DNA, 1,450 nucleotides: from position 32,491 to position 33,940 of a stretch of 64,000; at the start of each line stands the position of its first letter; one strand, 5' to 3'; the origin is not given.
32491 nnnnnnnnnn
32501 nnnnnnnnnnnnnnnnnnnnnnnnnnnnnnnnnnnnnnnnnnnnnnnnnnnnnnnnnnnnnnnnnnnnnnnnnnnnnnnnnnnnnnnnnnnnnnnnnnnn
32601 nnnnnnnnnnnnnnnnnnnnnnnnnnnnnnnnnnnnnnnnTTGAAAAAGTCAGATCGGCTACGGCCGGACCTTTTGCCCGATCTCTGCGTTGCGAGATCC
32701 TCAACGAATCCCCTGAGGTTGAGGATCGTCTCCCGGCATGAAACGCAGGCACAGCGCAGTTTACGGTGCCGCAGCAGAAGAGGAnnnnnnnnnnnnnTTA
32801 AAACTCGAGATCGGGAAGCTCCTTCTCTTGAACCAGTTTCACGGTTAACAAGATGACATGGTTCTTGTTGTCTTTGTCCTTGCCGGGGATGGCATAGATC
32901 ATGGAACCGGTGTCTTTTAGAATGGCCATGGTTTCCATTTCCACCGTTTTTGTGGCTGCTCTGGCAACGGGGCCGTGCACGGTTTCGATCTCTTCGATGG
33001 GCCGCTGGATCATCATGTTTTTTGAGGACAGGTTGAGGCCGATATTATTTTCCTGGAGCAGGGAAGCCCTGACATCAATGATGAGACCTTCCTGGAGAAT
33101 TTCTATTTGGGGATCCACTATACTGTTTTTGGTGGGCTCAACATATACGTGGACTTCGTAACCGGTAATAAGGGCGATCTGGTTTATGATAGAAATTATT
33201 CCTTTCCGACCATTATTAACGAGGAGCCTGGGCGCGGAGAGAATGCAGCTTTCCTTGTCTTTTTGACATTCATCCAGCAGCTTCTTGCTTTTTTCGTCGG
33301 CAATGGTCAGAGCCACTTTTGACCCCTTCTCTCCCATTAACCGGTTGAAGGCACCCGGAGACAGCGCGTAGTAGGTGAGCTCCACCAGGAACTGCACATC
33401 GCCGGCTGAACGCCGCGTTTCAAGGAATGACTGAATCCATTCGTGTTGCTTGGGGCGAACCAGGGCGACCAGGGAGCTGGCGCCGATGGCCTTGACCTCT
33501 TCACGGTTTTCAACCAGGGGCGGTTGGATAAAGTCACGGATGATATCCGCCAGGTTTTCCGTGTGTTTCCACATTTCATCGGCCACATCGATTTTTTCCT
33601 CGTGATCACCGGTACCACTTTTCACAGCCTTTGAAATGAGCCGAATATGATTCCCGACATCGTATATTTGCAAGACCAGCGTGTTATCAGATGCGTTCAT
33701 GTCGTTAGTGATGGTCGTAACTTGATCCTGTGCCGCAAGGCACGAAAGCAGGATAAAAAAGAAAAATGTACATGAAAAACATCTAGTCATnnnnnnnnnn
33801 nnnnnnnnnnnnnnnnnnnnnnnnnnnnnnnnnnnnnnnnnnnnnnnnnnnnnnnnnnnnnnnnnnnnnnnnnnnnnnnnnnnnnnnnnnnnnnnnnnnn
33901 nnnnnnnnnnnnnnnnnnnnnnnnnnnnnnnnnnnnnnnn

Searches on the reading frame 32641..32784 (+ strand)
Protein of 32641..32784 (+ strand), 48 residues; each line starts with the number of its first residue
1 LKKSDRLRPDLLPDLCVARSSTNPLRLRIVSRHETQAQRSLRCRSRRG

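Call 41: find_homologous_proteins(query=A3, max_evalue=10)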
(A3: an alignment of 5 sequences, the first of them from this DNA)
Query A3 (5 sequences): 152 candidates shared short words with the query, none scored E <= 10.
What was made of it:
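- A profile of the forward-strand frame that stays open in every copy found no homologue in 5.8 billion proteins (call 41).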

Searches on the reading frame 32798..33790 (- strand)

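Call 45: search_protein_families(library=pfam, proteins=[window:32798-33790:-], max_evalue=0.01)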
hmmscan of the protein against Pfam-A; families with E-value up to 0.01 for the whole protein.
window:32798-33790:- (330 aa): 2 families
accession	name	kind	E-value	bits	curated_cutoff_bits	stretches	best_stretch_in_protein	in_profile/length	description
PF00263.26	Secretin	-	4.7e-05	23.5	27.5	1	176-297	3-117/169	Bacterial type II and III secretion system protein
PF11762.14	Arabinose_Iso_C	-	0.0031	17.7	25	1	34-87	60-114/144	L-arabinose isomerase C-terminal domain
